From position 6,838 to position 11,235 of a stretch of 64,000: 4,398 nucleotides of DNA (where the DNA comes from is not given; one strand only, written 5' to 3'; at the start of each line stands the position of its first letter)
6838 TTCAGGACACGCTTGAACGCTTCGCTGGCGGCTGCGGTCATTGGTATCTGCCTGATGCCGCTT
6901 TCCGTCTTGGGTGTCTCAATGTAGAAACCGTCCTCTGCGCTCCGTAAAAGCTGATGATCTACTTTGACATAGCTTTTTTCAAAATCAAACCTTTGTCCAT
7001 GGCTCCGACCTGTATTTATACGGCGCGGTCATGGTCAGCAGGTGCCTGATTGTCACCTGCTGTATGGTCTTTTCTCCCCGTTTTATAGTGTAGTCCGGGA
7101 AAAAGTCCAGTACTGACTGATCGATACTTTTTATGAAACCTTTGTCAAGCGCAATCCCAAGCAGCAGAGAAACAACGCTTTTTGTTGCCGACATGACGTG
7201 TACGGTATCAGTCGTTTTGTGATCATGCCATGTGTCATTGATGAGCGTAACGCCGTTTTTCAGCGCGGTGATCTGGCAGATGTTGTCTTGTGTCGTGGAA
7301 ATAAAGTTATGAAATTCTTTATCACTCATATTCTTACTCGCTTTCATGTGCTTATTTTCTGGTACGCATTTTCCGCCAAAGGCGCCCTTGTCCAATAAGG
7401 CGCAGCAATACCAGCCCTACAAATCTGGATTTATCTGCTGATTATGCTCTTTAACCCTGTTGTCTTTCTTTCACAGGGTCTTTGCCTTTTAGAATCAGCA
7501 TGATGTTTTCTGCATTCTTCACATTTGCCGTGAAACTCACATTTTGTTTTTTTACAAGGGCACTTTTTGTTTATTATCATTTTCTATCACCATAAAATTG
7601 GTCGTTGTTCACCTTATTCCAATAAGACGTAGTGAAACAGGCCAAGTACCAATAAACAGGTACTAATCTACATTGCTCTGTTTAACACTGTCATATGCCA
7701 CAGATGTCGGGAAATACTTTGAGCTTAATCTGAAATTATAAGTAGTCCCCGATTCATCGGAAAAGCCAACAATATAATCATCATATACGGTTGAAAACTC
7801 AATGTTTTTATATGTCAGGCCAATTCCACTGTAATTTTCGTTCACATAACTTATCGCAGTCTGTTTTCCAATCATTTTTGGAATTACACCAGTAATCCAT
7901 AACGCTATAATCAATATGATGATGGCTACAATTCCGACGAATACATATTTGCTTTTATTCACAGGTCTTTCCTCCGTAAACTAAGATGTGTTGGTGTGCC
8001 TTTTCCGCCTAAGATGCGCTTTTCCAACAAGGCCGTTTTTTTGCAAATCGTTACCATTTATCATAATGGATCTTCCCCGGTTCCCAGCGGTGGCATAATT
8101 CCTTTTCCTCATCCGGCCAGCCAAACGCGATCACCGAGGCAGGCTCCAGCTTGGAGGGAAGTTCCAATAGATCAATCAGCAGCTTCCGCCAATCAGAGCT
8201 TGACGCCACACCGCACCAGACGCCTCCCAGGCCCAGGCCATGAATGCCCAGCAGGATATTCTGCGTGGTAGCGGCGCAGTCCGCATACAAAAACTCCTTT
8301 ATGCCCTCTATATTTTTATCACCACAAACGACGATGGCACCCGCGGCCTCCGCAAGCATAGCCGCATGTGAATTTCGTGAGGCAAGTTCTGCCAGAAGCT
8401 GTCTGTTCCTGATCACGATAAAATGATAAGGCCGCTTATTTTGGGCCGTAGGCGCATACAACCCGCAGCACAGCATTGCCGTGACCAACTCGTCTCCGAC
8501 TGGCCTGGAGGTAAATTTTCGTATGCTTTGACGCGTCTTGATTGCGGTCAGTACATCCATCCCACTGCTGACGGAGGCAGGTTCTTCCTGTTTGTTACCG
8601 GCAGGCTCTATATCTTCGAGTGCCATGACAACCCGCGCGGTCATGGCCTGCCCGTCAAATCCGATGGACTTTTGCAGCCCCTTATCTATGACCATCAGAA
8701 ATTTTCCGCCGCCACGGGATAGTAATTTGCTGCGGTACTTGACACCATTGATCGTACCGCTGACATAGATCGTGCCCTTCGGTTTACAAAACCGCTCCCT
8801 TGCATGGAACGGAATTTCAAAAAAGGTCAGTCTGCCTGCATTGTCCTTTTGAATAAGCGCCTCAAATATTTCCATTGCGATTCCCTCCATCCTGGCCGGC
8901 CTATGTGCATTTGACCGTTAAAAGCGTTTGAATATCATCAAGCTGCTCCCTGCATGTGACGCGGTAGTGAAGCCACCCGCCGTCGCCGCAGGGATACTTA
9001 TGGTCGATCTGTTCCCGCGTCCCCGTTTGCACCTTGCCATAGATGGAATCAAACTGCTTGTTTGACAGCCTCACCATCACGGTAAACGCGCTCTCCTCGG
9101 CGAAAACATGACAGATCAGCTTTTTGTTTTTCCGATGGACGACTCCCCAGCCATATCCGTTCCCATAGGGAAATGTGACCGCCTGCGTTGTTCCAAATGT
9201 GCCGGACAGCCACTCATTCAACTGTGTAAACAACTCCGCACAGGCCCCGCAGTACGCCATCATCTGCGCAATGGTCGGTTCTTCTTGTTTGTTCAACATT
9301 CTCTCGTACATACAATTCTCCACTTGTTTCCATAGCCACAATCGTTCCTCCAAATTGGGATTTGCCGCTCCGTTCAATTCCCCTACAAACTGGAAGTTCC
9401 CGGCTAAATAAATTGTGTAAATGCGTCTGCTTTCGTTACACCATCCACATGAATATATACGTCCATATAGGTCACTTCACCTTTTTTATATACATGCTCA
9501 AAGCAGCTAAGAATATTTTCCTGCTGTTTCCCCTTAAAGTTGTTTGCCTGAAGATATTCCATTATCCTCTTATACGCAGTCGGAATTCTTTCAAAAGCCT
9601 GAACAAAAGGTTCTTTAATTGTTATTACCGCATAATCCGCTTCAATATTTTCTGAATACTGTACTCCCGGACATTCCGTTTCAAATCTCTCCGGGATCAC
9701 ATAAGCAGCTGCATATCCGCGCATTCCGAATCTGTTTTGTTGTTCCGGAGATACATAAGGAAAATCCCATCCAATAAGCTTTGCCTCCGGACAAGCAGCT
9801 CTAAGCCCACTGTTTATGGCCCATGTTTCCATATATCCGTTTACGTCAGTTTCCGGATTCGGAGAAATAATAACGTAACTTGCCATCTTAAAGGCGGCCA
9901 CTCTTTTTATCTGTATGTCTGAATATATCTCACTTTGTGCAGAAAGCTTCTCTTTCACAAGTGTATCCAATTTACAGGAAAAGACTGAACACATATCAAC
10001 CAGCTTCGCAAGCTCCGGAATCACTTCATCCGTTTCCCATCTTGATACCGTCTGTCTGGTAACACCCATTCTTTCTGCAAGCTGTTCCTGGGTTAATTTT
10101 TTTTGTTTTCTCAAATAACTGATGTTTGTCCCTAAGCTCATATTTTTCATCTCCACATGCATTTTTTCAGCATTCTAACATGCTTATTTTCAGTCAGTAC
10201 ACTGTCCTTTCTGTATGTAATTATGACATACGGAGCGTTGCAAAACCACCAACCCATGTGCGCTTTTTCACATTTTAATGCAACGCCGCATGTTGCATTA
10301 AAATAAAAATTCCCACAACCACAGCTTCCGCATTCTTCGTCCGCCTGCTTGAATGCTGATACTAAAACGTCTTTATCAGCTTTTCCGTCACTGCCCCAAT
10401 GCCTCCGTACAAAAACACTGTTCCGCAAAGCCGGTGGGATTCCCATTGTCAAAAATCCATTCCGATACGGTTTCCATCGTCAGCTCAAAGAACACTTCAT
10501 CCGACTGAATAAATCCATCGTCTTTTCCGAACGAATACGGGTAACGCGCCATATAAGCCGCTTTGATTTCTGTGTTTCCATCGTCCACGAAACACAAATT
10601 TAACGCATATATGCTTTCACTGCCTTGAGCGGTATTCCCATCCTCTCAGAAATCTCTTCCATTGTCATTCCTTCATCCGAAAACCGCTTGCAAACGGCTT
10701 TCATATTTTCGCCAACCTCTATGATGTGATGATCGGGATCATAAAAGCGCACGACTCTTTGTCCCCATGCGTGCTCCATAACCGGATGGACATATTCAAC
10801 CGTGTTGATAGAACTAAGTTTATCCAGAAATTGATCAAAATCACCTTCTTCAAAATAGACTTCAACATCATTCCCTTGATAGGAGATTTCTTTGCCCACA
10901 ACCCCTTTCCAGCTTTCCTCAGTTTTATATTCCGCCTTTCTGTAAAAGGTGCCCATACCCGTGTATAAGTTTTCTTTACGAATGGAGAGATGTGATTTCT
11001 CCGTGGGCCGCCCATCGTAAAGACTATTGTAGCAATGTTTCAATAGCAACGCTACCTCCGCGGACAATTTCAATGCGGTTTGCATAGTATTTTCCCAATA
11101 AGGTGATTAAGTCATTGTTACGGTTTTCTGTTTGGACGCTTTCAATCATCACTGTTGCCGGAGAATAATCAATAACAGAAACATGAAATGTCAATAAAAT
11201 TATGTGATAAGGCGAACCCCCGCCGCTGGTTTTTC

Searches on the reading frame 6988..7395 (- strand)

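Call 77: search_protein_families(library=pfam, proteins=[window:6988-7395:-], max_evalue=0.001)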
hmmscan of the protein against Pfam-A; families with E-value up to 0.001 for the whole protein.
window:6988-7395:- (136 aa): 1 family
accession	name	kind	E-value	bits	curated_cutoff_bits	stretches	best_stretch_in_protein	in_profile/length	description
PF00144.29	Beta-lactamase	-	3.9e-07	30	27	1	63-129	47-109/329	Beta-lactamase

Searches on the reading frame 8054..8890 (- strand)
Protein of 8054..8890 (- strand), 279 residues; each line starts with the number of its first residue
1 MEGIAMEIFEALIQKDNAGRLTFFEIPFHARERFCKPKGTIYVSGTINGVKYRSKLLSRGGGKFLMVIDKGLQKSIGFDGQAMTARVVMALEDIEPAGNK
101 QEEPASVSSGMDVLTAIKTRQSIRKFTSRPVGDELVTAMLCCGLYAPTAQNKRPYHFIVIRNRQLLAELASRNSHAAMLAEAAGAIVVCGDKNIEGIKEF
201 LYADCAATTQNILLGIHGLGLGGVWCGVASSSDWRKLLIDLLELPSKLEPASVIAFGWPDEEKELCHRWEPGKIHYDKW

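Call 77: search_protein_families(library=pfam, proteins=[window:8054-8890:-], max_evalue=0.001)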
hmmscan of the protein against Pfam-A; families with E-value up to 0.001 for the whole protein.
window:8054-8890:- (279 aa): 3 families
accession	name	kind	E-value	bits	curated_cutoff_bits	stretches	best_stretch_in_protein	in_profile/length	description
PF00881.29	Nitroreductase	-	3.5e-19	70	23.5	2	117-171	1-55/167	Nitroreductase family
PF08922.17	DUF1905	-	3e-11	43.7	24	1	9-79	1-72/81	Domain of unknown function (DUF1905)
PF14512.11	TM1586_NiRdase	-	1.9e-07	31.4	27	0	113-138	2-27/215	Putative TM nitroreductase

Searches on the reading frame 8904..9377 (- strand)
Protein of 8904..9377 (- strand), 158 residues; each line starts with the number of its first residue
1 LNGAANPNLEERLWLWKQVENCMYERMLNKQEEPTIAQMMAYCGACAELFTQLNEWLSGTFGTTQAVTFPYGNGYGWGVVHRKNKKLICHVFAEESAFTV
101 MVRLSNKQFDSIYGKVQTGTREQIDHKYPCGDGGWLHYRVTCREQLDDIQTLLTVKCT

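Call 77: search_protein_families(library=pfam, proteins=[window:8904-9377:-], max_evalue=0.001)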
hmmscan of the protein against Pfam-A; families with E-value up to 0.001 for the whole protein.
window:8904-9377:- (158 aa): 1 family
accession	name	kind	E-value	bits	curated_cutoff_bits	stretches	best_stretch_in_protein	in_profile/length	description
PF12663.12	DUF3788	-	2e-28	99.3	25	1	32-156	2-127/128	Protein of unknown function (DUF3788)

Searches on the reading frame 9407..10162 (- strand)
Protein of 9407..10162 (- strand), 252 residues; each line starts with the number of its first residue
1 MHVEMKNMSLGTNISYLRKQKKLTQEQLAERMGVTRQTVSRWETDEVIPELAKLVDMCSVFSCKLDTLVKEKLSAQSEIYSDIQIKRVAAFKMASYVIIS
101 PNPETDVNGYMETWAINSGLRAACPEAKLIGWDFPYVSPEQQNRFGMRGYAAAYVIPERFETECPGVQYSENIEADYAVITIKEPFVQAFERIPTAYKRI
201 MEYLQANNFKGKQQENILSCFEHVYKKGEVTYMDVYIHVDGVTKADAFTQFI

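Call 77: search_protein_families(library=pfam, proteins=[window:9407-10162:-], max_evalue=0.001)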
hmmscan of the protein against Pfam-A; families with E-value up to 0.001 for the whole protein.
window:9407-10162:- (252 aa): 10 families
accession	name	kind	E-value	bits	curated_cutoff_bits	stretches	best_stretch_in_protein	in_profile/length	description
PF01381.28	HTH_3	-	2.4e-15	56.8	23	1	15-67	2-54/55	Helix-turn-helix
PF13560.12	HTH_31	-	2.8e-09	37.6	27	1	17-61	9-54/64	Helix-turn-helix domain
PF13443.12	HTH_26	-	7.3e-09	36.2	22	1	13-69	1-58/63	Cro/C1-type HTH DNA-binding domain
PF04545.22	Sigma70_r4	-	3.9e-05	23.5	24.1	1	16-43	14-41/50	Sigma-70, region 4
PF12844.13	HTH_19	-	5.3e-05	23.5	30.2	1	14-55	4-45/64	Helix-turn-helix domain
PF13384.12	HTH_23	-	8.4e-05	22.7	24.6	1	16-42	12-37/50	Homeodomain-like domain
PF08279.18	HTH_11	-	0.00012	22.3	25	1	16-41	8-34/55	HTH domain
PF13545.12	HTH_Crp_2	-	0.00015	22.1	27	1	22-41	22-41/70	Crp-like helix-turn-helix domain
PF12802.13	MarR_2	-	0.00027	21.5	27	1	16-41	13-39/61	MarR family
PF13412.12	HTH_24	-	0.001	19.1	21.9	0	15-41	10-36/48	Winged helix-turn-helix DNA-binding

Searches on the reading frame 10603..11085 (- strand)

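Call 77: search_protein_families(library=pfam, proteins=[window:10603-11085:-], max_evalue=0.001)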
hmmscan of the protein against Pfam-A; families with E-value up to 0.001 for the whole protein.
window:10603-11085:- (161 aa): 4 families
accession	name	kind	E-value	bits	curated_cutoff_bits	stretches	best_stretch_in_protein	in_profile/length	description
PF12681.13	Glyoxalase_2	-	8.3e-24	84.2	30.1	1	64-128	53-117/118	Glyoxalase-like domain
PF04545.22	Sigma70_r4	-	4.9e-05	23.2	24.1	1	130-158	12-39/50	Sigma-70, region 4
PF08281.18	Sigma70_r4_2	-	0.00017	21.6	25.7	1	138-160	25-47/54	Sigma-70, region 4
PF00903.31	Glyoxalase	-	0.00024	21.9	20.6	1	77-124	75-121/121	Glyoxalase/Bleomycin resistance protein/Dioxygenase superfamily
